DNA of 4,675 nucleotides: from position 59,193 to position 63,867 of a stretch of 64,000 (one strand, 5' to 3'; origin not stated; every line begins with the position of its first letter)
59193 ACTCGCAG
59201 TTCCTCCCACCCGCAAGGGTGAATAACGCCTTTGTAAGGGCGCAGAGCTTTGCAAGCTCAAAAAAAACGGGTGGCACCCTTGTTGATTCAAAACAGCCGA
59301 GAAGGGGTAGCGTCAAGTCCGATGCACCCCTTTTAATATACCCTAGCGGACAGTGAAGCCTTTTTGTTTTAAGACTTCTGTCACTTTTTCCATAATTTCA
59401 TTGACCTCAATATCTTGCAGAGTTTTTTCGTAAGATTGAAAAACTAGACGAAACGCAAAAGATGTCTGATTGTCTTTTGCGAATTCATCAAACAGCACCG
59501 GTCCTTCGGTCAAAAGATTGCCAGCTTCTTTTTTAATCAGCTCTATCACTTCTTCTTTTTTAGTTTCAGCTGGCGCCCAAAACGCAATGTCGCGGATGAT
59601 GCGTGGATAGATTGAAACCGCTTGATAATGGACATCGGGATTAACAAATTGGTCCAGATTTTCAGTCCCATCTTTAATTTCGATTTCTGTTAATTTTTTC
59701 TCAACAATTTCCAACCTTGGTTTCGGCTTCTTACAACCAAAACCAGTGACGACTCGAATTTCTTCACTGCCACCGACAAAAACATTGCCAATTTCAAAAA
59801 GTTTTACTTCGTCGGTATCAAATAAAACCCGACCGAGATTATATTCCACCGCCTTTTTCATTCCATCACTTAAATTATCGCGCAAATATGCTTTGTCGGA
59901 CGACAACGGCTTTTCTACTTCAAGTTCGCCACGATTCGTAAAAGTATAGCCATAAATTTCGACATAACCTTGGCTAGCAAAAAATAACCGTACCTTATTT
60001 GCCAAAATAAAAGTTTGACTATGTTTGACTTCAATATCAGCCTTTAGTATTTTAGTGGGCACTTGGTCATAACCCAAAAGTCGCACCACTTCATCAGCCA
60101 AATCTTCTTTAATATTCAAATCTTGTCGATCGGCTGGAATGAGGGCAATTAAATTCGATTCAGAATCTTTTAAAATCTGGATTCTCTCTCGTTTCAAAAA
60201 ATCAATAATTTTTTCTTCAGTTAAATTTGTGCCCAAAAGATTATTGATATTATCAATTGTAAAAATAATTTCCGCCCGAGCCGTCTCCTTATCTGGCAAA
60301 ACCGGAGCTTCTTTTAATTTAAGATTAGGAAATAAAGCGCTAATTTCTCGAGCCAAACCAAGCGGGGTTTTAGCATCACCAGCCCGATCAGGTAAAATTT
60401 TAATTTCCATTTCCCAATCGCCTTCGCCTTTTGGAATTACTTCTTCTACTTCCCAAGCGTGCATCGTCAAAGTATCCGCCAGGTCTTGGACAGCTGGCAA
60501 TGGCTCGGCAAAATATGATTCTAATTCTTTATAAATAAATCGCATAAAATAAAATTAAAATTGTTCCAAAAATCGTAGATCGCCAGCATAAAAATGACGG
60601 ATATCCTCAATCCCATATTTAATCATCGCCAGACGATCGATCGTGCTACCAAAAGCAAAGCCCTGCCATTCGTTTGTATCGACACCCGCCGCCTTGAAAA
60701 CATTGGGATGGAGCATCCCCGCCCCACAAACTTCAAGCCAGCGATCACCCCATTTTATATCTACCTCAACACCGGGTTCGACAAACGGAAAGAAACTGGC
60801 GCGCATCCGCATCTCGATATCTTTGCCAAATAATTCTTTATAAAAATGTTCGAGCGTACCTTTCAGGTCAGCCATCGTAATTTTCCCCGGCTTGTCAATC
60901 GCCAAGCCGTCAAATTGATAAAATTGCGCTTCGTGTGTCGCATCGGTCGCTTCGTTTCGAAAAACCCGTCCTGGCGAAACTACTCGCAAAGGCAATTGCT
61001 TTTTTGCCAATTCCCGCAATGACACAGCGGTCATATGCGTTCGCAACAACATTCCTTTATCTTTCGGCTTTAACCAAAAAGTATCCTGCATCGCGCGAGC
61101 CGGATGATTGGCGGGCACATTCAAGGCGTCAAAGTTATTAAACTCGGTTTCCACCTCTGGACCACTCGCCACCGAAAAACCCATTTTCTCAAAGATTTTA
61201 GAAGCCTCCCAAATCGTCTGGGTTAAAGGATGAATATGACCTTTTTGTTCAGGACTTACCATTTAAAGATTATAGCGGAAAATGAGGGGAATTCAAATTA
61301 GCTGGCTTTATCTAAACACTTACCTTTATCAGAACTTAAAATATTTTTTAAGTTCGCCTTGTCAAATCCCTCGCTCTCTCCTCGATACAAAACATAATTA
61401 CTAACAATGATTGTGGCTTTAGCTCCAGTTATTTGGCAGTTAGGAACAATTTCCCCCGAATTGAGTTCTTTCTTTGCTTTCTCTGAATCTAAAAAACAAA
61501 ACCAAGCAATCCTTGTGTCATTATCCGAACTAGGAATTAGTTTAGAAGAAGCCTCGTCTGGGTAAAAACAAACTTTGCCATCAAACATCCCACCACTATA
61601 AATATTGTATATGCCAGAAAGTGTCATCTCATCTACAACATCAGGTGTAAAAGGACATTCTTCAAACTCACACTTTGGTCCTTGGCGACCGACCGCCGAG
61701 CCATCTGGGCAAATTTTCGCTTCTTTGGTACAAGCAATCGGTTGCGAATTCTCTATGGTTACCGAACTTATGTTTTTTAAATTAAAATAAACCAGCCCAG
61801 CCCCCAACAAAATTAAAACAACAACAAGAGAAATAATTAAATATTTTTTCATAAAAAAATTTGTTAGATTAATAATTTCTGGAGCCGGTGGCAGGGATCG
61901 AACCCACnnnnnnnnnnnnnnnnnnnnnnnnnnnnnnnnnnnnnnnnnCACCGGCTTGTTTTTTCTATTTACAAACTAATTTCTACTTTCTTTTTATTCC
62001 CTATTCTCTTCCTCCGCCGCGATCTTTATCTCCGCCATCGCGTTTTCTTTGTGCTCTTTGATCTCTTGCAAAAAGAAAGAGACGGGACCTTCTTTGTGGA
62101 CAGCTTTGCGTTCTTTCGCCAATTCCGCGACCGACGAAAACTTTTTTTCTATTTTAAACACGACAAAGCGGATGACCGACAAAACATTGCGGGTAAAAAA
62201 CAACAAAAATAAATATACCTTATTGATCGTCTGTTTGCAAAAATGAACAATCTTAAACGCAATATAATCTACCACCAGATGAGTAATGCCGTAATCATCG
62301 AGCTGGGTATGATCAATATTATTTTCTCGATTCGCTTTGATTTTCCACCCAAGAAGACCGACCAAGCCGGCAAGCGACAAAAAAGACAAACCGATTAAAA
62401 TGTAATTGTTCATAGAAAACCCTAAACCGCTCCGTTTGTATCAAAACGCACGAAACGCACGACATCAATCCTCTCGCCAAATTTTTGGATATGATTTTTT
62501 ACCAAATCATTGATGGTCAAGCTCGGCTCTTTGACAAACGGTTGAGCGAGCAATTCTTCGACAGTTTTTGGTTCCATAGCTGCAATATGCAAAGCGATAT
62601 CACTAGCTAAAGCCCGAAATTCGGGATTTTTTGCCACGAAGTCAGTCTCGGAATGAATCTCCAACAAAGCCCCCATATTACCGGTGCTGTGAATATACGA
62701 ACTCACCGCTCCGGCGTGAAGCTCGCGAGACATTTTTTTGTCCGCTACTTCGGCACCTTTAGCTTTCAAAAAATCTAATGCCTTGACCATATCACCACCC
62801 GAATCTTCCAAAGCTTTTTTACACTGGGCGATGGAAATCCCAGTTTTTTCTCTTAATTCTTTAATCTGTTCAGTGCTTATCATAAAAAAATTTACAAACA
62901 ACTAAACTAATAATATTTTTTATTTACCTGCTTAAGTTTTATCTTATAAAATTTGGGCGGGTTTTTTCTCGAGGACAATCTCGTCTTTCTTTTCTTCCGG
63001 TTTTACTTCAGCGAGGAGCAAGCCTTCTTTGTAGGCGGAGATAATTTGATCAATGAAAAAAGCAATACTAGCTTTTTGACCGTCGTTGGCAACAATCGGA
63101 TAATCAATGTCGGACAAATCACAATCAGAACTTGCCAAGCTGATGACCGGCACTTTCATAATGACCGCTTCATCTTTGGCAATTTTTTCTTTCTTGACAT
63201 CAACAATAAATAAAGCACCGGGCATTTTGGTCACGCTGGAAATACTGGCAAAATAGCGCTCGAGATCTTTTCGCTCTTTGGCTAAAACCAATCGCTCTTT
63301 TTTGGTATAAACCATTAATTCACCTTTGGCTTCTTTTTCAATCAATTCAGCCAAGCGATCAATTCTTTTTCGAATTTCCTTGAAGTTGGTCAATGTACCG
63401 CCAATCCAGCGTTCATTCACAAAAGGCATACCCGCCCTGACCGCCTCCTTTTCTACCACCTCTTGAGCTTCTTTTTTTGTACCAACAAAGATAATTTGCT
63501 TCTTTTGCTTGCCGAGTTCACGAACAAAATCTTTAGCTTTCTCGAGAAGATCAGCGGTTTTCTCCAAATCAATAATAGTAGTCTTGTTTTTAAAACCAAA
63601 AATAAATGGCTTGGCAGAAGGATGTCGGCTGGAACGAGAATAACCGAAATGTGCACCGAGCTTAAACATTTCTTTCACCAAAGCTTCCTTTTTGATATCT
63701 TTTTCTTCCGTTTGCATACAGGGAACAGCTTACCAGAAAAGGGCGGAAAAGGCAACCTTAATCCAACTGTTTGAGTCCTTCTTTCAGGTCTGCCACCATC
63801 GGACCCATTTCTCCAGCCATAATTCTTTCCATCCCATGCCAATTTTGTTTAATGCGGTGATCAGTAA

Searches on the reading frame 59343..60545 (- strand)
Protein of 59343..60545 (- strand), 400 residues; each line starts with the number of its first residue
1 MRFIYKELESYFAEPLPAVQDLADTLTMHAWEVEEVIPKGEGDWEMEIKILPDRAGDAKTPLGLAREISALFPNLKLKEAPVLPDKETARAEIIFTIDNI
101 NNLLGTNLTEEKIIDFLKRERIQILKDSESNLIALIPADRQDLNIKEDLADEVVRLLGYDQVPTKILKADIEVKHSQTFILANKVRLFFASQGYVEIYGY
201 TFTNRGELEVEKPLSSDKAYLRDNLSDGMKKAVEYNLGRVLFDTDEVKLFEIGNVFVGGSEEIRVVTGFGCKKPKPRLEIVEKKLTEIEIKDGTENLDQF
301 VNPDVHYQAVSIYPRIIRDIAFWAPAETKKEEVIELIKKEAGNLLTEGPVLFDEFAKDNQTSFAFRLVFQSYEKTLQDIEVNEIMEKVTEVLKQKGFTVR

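Call 42: search_protein_families(library=pfam, proteins=[window:59343-60545:-], max_evalue=0.00001)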
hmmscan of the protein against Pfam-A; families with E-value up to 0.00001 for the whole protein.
window:59343-60545:- (400 aa): 3 families
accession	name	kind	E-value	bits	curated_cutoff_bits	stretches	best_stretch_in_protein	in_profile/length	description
PF03147.19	FDX-ACB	-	5.5e-19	68.8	31.1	1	311-398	1-92/94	Ferredoxin-fold anticodon binding domain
PF03484.21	B5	-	1.9e-14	54.1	28.6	1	95-159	3-67/67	tRNA synthetase B5 domain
PF17759.6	tRNA_synthFbeta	-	1e-10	41.9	22.4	1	163-259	2-109/214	Phenylalanyl tRNA synthetase beta chain CLM domain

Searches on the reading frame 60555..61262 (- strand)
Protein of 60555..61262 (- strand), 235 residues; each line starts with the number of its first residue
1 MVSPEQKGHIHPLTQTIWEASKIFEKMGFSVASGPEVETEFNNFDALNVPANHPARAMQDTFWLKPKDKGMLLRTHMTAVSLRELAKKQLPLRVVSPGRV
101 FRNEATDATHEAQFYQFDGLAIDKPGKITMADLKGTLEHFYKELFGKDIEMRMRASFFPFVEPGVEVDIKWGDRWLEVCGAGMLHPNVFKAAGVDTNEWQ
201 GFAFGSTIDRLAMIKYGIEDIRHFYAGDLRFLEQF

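Call 42: search_protein_families(library=pfam, proteins=[window:60555-61262:-], max_evalue=0.00001)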
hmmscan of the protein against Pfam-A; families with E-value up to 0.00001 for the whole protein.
window:60555-61262:- (235 aa): 1 family
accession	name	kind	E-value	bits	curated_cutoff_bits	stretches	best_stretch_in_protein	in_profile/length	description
PF01409.25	tRNA-synt_2d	-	2.1e-94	316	19.8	1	5-235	11-246/246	tRNA synthetases class II core domain (F)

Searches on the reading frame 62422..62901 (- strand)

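Call 42: search_protein_families(library=pfam, proteins=[window:62422-62901:-], max_evalue=0.00001)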
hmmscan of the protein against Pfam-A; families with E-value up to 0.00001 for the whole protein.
window:62422-62901:- (159 aa): 2 families
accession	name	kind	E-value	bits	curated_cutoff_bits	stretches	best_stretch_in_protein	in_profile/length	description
PF00889.24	EF_TS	-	2.3e-18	67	27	1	77-157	1-79/204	Elongation factor TS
PF25025.1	EF-Ts_N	-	5.5e-07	29.9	33.2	1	9-48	13-53/60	Elongation factor Ts, mitochondrial, N-terminal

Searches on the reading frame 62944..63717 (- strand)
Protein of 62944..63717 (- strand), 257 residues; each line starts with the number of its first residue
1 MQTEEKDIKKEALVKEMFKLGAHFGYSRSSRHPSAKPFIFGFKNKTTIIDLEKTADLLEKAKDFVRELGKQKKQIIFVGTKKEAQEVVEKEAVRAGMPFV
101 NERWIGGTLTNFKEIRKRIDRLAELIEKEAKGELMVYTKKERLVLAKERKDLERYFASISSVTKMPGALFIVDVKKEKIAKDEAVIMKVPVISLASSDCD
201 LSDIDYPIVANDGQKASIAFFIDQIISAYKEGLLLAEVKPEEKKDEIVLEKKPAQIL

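Call 42: search_protein_families(library=pfam, proteins=[window:62944-63717:-], max_evalue=0.00001)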
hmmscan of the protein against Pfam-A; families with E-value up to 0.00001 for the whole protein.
window:62944-63717:- (257 aa): 1 family
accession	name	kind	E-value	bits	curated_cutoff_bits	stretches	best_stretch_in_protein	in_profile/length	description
PF00318.25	Ribosomal_S2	-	4.9e-69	232.3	26.1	1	18-232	2-216/216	Ribosomal protein S2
